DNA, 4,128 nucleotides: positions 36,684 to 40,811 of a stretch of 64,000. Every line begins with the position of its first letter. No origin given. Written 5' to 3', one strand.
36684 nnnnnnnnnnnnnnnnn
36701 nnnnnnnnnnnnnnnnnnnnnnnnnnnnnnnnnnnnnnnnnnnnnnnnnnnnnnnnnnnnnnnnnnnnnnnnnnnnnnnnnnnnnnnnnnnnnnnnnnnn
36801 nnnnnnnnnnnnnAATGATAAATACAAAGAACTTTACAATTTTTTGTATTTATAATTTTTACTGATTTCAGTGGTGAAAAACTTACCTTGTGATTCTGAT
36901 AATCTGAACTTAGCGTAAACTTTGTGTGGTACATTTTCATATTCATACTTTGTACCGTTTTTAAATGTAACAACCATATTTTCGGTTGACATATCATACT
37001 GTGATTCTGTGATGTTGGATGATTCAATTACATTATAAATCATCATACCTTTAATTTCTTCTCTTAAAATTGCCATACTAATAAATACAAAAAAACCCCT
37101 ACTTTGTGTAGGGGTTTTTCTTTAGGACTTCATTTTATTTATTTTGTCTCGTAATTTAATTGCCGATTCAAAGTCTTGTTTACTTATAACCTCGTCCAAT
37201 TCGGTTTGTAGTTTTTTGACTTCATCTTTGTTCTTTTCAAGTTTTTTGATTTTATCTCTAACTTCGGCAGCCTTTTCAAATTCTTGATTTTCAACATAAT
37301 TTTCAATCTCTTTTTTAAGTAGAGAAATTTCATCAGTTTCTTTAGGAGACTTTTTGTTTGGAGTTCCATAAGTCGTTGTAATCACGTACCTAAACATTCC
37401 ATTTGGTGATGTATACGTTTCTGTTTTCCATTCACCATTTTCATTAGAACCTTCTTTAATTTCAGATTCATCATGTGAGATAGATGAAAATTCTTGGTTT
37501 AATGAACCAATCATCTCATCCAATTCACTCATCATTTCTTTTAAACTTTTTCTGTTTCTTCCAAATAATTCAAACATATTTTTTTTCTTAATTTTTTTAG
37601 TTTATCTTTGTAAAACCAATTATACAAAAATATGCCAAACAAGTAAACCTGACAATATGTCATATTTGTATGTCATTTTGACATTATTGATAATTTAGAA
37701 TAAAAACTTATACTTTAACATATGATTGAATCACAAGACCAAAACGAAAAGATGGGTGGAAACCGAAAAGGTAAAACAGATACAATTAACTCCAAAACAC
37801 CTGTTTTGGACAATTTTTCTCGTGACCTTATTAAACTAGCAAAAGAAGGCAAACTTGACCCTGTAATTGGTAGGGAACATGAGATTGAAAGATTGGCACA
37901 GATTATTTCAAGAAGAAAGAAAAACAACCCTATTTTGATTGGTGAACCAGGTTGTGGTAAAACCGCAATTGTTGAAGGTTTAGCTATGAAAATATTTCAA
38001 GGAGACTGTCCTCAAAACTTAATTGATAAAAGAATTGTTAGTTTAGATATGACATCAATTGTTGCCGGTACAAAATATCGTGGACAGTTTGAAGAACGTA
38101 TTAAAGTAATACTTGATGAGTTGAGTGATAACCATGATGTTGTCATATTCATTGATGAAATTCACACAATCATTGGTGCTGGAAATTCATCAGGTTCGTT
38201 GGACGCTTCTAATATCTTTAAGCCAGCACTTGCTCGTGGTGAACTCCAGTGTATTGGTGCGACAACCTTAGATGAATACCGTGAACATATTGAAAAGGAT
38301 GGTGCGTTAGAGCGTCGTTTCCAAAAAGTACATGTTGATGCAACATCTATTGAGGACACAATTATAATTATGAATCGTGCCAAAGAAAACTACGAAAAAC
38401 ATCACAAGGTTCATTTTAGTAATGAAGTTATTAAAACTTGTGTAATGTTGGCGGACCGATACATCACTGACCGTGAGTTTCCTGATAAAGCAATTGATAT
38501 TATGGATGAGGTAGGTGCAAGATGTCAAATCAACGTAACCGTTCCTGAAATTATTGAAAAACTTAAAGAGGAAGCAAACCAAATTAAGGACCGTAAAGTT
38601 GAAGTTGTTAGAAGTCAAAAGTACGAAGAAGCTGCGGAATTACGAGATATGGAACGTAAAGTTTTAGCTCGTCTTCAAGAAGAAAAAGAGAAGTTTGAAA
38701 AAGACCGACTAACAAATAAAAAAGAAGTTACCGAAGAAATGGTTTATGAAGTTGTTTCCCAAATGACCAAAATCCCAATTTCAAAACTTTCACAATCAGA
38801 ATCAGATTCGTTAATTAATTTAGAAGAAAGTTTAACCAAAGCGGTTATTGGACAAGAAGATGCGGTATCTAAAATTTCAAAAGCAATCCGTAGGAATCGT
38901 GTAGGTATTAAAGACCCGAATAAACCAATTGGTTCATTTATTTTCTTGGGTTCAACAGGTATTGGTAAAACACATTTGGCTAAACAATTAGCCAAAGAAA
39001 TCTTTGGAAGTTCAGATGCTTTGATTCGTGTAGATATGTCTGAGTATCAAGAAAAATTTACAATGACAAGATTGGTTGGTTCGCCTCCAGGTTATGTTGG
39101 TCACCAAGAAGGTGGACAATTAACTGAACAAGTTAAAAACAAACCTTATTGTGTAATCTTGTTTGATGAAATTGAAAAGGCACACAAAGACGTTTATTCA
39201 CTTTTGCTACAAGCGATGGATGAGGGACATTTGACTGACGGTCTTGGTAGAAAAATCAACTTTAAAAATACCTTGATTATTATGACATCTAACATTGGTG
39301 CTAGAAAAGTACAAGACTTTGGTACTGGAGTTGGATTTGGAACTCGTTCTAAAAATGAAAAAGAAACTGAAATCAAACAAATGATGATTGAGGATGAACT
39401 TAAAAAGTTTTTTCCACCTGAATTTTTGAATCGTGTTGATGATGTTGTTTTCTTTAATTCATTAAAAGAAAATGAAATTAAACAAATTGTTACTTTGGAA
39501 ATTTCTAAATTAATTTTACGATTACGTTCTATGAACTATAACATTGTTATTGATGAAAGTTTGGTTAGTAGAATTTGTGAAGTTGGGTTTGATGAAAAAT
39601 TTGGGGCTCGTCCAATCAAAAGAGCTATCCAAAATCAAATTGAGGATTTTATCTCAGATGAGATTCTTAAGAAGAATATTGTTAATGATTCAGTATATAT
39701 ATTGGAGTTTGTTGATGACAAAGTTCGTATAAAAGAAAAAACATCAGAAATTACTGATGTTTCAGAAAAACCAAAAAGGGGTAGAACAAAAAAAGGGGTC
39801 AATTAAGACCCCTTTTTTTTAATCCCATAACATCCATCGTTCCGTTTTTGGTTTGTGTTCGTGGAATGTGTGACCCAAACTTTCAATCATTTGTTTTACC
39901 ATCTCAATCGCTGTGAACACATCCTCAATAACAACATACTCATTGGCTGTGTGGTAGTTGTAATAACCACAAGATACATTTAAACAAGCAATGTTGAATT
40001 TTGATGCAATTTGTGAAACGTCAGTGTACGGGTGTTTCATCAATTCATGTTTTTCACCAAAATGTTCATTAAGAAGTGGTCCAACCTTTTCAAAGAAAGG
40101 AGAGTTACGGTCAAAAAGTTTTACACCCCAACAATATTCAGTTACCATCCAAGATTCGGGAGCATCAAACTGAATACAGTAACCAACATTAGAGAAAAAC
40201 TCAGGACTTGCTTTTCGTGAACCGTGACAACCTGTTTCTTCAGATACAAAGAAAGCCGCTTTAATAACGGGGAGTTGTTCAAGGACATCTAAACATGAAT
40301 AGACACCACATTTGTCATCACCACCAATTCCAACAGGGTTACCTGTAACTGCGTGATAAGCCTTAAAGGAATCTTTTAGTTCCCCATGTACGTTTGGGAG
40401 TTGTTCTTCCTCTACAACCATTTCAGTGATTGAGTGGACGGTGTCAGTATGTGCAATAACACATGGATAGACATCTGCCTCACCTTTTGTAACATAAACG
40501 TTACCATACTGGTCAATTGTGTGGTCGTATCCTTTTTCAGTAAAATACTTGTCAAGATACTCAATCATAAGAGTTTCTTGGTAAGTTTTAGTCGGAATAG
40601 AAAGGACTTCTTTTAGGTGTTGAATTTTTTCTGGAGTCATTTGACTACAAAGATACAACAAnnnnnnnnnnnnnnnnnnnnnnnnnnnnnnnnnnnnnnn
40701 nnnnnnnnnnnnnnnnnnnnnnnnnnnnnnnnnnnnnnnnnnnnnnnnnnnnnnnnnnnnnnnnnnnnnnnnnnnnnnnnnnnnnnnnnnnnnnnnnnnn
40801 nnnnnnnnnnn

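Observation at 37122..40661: N-domain-less ClpC-like unfoldase divergent from a UVR-motif protein and convergent with a zinc peptidase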

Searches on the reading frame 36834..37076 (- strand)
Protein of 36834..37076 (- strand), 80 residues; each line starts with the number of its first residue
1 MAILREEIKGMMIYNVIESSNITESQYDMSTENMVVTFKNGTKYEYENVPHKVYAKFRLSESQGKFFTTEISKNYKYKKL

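Call 3: search_protein_families(library=pfam, proteins=[window:36834-37076:-], max_evalue=0.01)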
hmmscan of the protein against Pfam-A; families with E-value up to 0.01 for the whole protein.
window:36834-37076:- (80 aa): 1 family
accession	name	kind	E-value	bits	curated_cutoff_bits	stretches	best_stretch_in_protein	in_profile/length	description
PF13619.11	KTSC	-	1.1e-16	60.7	25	1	18-75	1-58/58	KTSC domain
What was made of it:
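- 36834..37076 (-): Conserved neighbour: 80-aa KTSC-domain protein. Pfam KTSC at 1e-16 (call 3).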

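Call 93: search_protein_families(library=padloc, proteins=[window:36834-37076:-], max_evalue=0.001)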
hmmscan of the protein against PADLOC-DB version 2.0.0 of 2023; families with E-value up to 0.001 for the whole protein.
window:36834-37076:- (80 aa): 0 families

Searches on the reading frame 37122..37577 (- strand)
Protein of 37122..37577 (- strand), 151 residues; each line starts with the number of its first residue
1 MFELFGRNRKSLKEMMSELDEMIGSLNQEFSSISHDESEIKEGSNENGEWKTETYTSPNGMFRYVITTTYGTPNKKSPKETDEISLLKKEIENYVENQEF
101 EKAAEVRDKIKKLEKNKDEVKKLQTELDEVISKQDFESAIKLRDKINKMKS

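Call 3: search_protein_families(library=pfam, proteins=[window:37122-37577:-], max_evalue=0.01)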
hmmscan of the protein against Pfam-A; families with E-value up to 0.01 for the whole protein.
window:37122-37577:- (151 aa): 1 family
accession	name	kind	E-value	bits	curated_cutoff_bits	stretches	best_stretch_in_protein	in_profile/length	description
PF02151.25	UVR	-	1.4e-16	60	21.5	2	83-115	3-35/36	UvrB/uvrC motif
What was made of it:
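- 37122..37577 (-): 151-aa tandem-UVR protein (UVR2x): N-terminal Phe-rich helix, small beta unit, then two UVR motifs (nt 37233-37331 and 37128-37223). Pfam UVR x2, E 1.4e-16 (call 3).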

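Call 4: search_protein_families(library=ncbifam, proteins=[window:37122-37577:-], max_evalue=0.01)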
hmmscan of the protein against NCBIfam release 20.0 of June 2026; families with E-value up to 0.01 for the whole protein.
window:37122-37577:- (151 aa): 10 families
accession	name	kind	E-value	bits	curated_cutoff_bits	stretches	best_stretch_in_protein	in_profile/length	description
NF053706.1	PrRKinActvMcsABac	equivalog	5.6e-11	42.5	210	2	82-120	139-177/182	protein-arginine kinase activator protein McsA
TIGR00631.1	uvrb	equivalog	3e-08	32.4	750.1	2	74-113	618-657/658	excinuclease ABC subunit UvrB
NF003673.1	PRK05298.1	equivalog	6.4e-07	28.1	743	1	54-115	607-652/653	excinuclease ABC subunit UvrB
NF005906.0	PRK07883.1-4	equivalog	1.1e-05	24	495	1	79-115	399-435/563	DEDD exonuclease domain-containing protein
TIGR00194.1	uvrC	equivalog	2.2e-05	23.4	285.45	0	84-115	196-227/574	excinuclease ABC subunit UvrC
NF001824.0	PRK00558.1-5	equivalog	3.3e-05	22.5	451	0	83-115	210-242/652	excinuclease ABC subunit UvrC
NF011261.0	PRK14667.1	equivalog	0.00022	19.9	818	1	84-125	201-242/567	excinuclease ABC subunit C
NF011260.0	PRK14666.1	equivalog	0.00053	18.8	649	0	81-116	200-235/698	excinuclease ABC subunit C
NF011262.0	PRK14668.1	equivalog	0.00099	17.6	544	0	87-119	204-236/577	excinuclease ABC subunit C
NF005905.0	PRK07883.1-3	equivalog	0.002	16.8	508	0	79-114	409-444/581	DEDD exonuclease domain-containing protein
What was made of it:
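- On McsA (protein-arginine kinase activator): Only the UVR part matches, at 42.5 bits against a cut-off of 210 (call 4).
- Closest known: UVR-motif partners of Clp ATPases: McsA. Same: NCBIfam McsA matches the UVR part at E 5.6e-11 (call 4).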

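Call 15: find_homologous_proteins(query=window:37122-37577:-, max_evalue=0.001)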
Query window:37122-37577:- (151 aa): 174 proteins with E <= 0.001 among 226 candidates; the best 120 are listed.
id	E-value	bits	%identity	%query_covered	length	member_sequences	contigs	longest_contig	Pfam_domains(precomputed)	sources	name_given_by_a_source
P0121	1.6e-87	309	100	100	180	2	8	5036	PF02151.26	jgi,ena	-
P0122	2.3e-77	276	91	100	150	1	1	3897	PF02151.26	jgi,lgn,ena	-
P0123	2.4e-77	276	91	100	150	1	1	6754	PF02151.26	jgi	-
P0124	4.5e-77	275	90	100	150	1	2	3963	PF02151.26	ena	-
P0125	2.8e-76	272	89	100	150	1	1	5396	PF02151.26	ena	-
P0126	3.8e-74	265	100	86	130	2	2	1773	PF02151.26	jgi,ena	jgi:protein-arginine kinase activator protein McsA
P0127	1.3e-73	263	83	100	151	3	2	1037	PF02151.26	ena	-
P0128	5.0e-73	262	87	100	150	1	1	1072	PF02151.26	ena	-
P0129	1.7e-72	260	83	100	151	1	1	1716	PF02151.26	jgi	-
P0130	1.1e-71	257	83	100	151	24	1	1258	PF02151.26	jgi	-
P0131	2.0e-68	247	79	100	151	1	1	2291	PF02151.26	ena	-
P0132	8.9e-68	245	79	100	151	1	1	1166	PF02151.26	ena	-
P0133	2.1e-67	243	76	99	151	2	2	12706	PF02151.26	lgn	-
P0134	3.8e-67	243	77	100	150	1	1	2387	PF02151.26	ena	-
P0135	6.2e-67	242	78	100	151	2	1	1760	PF02151.26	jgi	jgi:excinuclease UvrABC helicase subunit UvrB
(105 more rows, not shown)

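Call 28: search_protein_families(library=phrogs, proteins=[window:37122-37577:-], max_evalue=0.001)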
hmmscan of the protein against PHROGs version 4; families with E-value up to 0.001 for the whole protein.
window:37122-37577:- (151 aa): 1 family
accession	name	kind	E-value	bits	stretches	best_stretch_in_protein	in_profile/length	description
phrog_27849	-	unknown function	0.00012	21.4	0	80-115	625-660/664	-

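Call 30: search_dna_similar(query=window:37122-37577:-, collection=phages, mode=protein, max_rows=30, max_evalue=0.01)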
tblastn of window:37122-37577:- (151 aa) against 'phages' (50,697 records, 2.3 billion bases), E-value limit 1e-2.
No match.

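Call 55: find_related_loci(query=A2, collection=viral_contigs, flank=4000)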
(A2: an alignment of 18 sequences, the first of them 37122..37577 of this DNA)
Query A2 (151 aa) in viral_contigs; peptide patterns used: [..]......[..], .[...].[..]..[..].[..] (x = any residue, [..] = any of these).
253 stretches matched a pattern; 178 encode a relative of the query (tblastn E <= 1e-3); the best 80 are kept; 80 distinct loci.
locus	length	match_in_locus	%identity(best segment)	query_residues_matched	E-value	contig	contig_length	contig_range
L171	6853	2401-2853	100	1-151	4e-97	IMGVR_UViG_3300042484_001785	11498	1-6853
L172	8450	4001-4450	77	1-151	2e-72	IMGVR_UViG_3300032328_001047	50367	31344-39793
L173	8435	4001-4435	70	1-144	1e-67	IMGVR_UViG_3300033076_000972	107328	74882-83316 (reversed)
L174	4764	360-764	59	4-151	5e-50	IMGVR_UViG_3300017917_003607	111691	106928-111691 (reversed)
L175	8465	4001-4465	59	1-151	2e-47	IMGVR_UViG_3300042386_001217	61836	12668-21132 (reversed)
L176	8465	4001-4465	59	1-151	2e-47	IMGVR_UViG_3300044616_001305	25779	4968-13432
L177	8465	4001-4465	59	1-151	2e-47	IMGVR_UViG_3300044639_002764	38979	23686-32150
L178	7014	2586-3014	57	4-151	2e-46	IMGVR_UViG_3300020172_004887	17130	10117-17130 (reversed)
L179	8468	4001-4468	58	1-151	1e-46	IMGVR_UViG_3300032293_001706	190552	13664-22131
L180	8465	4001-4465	59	1-151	2e-46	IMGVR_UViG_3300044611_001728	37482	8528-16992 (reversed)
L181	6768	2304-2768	59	1-151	2e-46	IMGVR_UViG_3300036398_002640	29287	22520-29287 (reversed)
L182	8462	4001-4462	56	1-151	2e-44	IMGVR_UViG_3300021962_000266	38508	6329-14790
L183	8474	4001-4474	54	1-151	2e-41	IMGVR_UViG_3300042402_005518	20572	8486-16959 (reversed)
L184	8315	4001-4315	65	47-151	7e-41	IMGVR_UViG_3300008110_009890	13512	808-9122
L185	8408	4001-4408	47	4-150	1e-32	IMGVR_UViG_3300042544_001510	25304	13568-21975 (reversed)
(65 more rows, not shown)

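Call 60: predict_structure(alignment_id=A2)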
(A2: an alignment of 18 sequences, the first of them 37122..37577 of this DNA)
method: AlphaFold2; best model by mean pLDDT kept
length: 151 residues; sequences in the alignment: 18
mean_pLDDT: 67.4   pTM: 0.29
mean pLDDT of the five models: 67.4, 65.0, 60.8, 60.3, 58.4
residues with pLDDT >= 90: 0; 70-90: 85; 50-70: 43; < 50: 23
segments of 3 or more residues with pLDDT < 50: 1-5, 29-37, 73-81
pLDDT, mean of each block of 10 residues (from residue 1): 48 70 56 48 65 69 70 45 68 75 78 79 80 80 79 54
secondary structure, 60 per line:
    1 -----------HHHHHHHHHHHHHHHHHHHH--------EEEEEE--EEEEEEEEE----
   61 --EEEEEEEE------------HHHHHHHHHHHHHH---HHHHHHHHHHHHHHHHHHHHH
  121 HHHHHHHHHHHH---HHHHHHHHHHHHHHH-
elements in order: H12-31 E40-45 E48-56 E63-70 H83-96 H100-132 H136-150
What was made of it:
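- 37122..37577 (-): AF2 model pLDDT 67 (call 60).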

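Call 72: fold_search(model_id=the predicted structure, library=pdb)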
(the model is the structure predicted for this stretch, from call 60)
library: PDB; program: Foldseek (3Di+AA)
matches with E <= 10: 658; with E <= 0.001: 0
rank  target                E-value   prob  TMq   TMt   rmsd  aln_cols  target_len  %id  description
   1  1fu1_B                3.7e-01  0.13  0.19  0.15  31.5       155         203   18  CRYSTAL STRUCTURE OF HUMAN XRCC4 (released 2000-12-11)
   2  8chv_C                4.0e-01  0.47  0.19  0.21  10.9        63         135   14  Crystal structure of human PURA (fragment Glu57-Glu212, PUR repeat I and II) R140P mutant (released 2024-02-21)
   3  8uu4_w                5.0e-01  0.33  0.19  0.26  14.3        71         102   14  Cryo-EM structure of the Listeria innocua 70S ribosome in complex with HPF (structure I-A) (released 2024-02-28)
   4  4ftx_A                5.4e-01  0.54  0.21  0.21   6.1        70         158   14  Crystal structure of Ego3 homodimer (released 2012-11-28)
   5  9gl7                  5.7e-01  0.38  0.17  0.09  12.5        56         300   14  EGFR Exon20 insertion mutant NPG bound with (S)-3-((3-chloro-2-methoxyphenyl)amino)-2-(3-((tetrahydrofuran-2-yl)methoxy) (released 2025-05-14)
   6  9gl8                  6.4e-01  0.35  0.17  0.09  12.5        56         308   14  EGFR Exon20 insertion mutant NPG bound with STX-721 (released 2025-05-14)
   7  4lid_B                7.7e-01  0.28  0.18  0.31  18.2        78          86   12  A100, A DNA binding scaffold from Sulfolobus spindle-shape virus 1 (released 2014-09-24)
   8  6i3r_MODEL_1_A        8.2e-01  0.77  0.20  0.12   5.6        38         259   13  Structure, dynamics and roX2-lncRNA binding of tandem double-stranded RNA binding domains dsRBD1/2 of Drosophi (released 2019-02-20)
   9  9df2                  8.2e-01  0.35  0.17  0.09   9.2        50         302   14  EGFR Exon20 insertion mutant ASV bound with (S)-3-((3-chloro-2-methoxyphenyl)amino)-2-(3-((tetrahydrofuran-2-yl)methoxy) (released 2025-05-14)
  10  8cht_A                8.2e-01  0.28  0.18  0.19  11.1        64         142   12  Crystal structure of human PURA (fragment Glu57-Glu212, PUR repeat I and II) (released 2024-02-21)
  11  9r2r_D                9.3e-01  0.11  0.16  0.18  18.2        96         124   17  De novo designed M7 protein fold (released 2025-05-14)
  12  9eez                  9.9e-01  0.30  0.17  0.11  15.0        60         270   17  STEP (PTPN5) with active-site disulfide bond and covalent ligand bound to distal C505 and C518 (released 2024-12-11)
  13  8cht_B                9.9e-01  0.23  0.18  0.19  11.0        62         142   13  Crystal structure of human PURA (fragment Glu57-Glu212, PUR repeat I and II) (released 2024-02-21)
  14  8s05_B                9.9e-01  0.12  0.16  0.08  16.6       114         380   10  ArnAB complex an archaeal ortholog of the Sec23/24 core motif (released 2025-10-29)
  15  9jqq_B                9.9e-01  0.10  0.19  0.11  39.6       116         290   18  Cryo-EM structure of the HMBPP-primed BTN3A1-BTN3A2-BTN2A1 complex (released 2025-06-18)
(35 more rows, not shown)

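Call 93: search_protein_families(library=padloc, proteins=[window:37122-37577:-], max_evalue=0.001)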
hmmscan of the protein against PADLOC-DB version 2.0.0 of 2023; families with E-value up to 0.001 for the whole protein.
window:37122-37577:- (151 aa): 0 families

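Call 105: search_protein_representatives(alignment_id=A2)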
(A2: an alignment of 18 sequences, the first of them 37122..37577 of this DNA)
Query: 18 sequences, 151 profile positions. Proteins with E-value up to 0.001 (for the whole library): 429; up to 1e-10: 170; up to 1e-30: 14. The best 150 are listed.
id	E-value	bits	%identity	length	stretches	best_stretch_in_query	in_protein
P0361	2.6e-51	189.9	-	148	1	1-151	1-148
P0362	5.7e-51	188.7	-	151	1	1-151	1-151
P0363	1.6e-49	184.0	-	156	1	1-151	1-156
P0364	2.1e-45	170.7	-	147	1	3-151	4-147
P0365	4.0e-41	156.8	-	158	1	1-151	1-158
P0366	6.9e-39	149.5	-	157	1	1-151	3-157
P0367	1.9e-38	148.1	-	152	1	1-150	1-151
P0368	3.1e-37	144.2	-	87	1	65-151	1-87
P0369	2.4e-36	141.3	-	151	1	1-150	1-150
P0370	4.3e-36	140.4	-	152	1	1-150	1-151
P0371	1.8e-35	138.4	-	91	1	61-151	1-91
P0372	2.7e-32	128.1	-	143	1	8-151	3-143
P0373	4.2e-32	127.5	-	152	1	6-151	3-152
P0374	7.4e-32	126.7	-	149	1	16-150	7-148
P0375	1.3e-30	122.6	-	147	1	36-150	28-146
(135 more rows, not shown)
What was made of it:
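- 37122..37577 (-): About 170 clusters at 50% identity, nearly all 60-190 aa (call 105).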

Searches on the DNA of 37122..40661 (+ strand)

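Call 5: search_dna_similar(query=window:37122-40661:+, collection=phages, mode=near, max_rows=20)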
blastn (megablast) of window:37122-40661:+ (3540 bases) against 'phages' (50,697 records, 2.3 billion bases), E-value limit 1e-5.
No match.
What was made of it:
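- Tried and rejected: There is no DNA match for the locus (call 5) and no protein match for UVR2x (call 30).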
